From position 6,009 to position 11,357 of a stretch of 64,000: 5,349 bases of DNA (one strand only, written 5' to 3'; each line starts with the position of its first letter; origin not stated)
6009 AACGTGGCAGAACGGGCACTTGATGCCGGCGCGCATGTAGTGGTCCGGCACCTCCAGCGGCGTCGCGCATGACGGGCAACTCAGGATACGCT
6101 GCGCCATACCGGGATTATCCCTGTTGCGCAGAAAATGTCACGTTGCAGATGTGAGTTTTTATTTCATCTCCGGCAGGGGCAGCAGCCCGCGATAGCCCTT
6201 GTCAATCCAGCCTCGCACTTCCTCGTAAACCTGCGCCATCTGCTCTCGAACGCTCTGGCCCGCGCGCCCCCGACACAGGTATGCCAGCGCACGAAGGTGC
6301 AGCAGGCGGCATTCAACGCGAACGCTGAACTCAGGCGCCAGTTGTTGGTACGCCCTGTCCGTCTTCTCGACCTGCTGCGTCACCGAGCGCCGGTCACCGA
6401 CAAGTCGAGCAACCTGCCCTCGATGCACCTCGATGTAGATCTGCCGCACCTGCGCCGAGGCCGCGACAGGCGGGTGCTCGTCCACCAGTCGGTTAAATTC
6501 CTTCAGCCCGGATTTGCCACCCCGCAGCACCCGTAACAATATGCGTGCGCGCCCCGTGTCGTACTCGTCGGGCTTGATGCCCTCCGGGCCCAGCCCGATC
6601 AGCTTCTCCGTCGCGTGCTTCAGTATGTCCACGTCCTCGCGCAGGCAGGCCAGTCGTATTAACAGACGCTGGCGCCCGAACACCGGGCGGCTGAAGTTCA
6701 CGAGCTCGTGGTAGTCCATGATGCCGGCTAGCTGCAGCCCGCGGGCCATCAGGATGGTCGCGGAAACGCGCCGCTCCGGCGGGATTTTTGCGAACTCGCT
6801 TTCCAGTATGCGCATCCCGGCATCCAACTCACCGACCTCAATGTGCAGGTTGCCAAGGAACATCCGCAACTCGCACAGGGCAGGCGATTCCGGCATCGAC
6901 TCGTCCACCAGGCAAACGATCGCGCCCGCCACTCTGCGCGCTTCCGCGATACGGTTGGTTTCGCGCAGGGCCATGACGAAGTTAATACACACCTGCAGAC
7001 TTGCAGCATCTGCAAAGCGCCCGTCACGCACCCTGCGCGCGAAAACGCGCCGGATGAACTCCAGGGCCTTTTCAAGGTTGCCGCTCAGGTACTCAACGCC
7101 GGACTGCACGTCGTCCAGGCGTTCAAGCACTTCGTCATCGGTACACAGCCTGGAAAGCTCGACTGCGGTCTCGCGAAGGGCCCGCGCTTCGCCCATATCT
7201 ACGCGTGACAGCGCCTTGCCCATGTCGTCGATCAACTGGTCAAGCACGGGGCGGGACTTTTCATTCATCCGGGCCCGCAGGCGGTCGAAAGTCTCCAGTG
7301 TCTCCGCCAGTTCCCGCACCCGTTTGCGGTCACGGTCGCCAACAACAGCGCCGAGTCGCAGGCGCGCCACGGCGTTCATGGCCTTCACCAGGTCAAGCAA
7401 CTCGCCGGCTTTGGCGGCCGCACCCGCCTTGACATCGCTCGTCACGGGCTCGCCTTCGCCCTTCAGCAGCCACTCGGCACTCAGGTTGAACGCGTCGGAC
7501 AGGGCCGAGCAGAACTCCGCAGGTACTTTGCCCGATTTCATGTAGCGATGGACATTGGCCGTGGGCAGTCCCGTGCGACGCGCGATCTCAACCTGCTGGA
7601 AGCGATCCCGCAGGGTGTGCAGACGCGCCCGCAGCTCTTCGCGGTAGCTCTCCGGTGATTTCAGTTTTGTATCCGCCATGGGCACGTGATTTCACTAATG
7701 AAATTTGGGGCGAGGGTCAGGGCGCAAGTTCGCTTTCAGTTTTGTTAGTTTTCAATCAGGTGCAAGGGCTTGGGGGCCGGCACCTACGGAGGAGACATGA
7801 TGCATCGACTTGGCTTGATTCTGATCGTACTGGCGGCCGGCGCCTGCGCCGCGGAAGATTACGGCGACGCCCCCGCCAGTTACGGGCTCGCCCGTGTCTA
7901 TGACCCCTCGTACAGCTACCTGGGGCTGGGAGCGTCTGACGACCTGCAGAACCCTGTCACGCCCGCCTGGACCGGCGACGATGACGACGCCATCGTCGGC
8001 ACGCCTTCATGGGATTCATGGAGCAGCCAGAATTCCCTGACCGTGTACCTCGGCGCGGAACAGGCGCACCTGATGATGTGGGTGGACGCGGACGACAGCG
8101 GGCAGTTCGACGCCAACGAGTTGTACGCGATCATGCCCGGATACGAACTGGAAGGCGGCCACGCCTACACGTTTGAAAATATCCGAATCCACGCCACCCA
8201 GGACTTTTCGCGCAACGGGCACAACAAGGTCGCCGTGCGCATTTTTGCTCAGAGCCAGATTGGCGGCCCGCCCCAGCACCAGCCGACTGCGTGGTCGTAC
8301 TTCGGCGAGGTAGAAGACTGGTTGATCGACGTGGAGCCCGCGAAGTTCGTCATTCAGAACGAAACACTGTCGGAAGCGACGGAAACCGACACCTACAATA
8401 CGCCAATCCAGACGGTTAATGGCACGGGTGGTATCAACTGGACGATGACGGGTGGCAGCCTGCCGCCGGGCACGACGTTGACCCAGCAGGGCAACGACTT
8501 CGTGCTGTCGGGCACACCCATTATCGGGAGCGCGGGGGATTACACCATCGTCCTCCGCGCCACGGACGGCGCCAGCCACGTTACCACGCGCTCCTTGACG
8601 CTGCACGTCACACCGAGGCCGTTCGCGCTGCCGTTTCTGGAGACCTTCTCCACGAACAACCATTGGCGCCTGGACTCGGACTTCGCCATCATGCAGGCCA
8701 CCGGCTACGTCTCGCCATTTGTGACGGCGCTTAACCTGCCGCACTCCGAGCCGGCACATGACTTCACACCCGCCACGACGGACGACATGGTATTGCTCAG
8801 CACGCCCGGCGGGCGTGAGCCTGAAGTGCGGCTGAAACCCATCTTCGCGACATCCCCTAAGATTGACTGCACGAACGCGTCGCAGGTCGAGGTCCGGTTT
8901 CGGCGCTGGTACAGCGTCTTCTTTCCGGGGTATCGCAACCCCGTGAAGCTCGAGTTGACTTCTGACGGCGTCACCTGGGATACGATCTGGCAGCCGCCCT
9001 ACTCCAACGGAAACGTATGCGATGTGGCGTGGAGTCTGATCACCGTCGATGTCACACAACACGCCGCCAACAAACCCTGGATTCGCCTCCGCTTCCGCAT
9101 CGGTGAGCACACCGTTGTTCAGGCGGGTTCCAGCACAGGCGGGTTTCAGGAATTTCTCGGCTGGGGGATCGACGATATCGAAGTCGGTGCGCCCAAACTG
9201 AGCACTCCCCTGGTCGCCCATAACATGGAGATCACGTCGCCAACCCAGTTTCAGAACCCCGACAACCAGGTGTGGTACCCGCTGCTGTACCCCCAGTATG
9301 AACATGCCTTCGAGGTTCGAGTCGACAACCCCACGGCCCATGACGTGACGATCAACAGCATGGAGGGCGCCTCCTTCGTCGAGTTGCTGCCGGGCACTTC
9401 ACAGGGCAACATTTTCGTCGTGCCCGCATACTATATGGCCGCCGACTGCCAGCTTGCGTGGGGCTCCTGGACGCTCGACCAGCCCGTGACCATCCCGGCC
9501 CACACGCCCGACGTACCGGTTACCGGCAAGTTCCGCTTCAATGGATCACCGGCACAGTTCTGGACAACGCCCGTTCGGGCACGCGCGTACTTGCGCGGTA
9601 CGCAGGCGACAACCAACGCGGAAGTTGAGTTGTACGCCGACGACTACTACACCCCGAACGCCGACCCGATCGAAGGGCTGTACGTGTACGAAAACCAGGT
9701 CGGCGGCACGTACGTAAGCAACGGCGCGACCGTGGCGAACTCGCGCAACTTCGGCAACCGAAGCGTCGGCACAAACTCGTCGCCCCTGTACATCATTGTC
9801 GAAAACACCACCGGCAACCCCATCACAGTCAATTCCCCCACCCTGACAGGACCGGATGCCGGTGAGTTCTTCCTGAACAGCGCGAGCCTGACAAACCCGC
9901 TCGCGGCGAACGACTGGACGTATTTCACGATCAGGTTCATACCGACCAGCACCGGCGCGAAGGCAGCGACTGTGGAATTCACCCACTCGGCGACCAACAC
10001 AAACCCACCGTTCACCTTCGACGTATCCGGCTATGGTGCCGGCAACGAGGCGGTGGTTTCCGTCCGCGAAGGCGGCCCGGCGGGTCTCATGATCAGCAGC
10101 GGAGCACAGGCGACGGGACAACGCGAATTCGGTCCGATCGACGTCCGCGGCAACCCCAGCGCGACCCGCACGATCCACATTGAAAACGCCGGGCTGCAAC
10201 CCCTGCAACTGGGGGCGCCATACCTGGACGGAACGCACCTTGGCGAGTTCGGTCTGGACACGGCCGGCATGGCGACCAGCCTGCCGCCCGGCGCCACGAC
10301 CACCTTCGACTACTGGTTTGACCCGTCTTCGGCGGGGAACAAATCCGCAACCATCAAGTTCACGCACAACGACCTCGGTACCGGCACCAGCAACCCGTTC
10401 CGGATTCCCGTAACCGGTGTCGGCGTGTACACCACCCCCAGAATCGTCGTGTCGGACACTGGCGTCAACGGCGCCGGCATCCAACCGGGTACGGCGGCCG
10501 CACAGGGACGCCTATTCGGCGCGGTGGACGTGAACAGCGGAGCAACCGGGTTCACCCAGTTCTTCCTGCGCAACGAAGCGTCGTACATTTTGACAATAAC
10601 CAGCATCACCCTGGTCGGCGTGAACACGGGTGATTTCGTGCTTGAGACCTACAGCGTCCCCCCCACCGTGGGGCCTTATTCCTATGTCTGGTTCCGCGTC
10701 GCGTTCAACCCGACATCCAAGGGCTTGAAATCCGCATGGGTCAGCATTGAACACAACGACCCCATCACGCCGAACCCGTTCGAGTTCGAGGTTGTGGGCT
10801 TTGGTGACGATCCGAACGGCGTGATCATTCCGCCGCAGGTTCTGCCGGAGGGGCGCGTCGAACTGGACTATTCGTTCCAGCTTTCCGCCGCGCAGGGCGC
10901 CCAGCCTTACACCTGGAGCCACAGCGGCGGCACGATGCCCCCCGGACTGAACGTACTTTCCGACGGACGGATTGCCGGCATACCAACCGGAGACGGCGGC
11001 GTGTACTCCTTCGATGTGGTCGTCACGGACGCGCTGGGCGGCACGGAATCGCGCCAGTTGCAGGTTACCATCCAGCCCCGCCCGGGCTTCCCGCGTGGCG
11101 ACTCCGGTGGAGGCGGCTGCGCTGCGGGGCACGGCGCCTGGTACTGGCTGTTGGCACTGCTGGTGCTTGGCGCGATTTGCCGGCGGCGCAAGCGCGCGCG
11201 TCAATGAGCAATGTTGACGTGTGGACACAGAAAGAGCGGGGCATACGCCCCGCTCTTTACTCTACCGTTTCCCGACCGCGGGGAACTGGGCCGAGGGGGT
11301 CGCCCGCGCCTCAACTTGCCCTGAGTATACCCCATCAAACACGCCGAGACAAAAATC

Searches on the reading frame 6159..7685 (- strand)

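Call 48: search_protein_families(library=pfam, proteins=[window:6159-7685:-], max_evalue=0.01)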
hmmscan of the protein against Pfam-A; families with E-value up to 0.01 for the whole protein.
window:6159-7685:- (508 aa): 1 family
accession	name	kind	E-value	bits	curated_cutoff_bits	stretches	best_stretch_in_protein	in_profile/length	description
PF09339.16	HTH_IclR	-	0.00086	19.5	22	1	32-50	22-40/52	IclR helix-turn-helix domain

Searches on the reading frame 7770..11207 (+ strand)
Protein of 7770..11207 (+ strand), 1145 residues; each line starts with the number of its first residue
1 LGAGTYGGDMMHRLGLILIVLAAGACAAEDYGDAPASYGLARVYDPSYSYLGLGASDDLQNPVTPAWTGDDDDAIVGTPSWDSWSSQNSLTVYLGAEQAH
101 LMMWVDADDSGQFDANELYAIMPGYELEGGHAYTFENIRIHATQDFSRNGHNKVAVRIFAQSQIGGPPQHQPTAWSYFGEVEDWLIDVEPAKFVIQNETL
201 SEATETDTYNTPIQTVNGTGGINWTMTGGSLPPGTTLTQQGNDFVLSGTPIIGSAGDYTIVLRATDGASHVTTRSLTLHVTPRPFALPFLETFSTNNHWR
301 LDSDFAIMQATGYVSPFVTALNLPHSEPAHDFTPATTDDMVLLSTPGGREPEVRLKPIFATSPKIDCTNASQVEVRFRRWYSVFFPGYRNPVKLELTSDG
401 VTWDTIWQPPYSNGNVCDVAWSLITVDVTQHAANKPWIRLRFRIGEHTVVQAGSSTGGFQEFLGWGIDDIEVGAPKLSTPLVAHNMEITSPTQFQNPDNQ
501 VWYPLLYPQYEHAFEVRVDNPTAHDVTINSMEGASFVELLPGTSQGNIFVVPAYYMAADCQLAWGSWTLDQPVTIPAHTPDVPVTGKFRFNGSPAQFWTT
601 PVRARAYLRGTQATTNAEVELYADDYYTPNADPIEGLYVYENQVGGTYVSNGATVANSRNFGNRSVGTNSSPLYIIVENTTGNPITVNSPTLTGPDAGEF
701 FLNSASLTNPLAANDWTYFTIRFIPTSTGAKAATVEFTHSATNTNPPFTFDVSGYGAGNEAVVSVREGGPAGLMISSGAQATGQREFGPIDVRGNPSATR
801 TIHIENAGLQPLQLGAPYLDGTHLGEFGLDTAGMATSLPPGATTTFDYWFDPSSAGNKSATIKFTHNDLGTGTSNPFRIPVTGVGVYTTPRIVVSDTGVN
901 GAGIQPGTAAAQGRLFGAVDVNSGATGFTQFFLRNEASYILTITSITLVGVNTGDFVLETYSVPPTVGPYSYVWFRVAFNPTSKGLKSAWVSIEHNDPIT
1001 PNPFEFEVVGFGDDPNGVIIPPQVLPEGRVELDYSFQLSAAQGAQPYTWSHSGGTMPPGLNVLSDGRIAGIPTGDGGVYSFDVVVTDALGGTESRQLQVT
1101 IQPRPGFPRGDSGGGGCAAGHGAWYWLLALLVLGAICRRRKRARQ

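Call 48: search_protein_families(library=pfam, proteins=[window:7770-11207:+], max_evalue=0.01)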
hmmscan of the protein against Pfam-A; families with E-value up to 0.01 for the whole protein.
window:7770-11207:+ (1145 aa): 5 families
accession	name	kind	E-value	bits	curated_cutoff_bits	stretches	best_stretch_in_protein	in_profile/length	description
PF05345.18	He_PIG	-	6.1e-13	49.5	24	2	1028-1101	13-95/96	Putative Ig domain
PF15780.11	ASH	-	1.4e-10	41.6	27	1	659-742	14-93/98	Abnormal spindle-like microcephaly-assoc'd, ASPM-SPD-2-Hydin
PF22073.2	Cep192_D4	-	3e-08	34.3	35.5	0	710-756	65-111/112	Cep192 domain 4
PF20009.4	GEVED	-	0.00058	21.1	24.4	1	101-186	2-77/78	GEVED domain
PF12371.14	TMEM131_like_N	-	0.0046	17.6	28.8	0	660-737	9-82/84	Transmembrane protein 131-like N-terminal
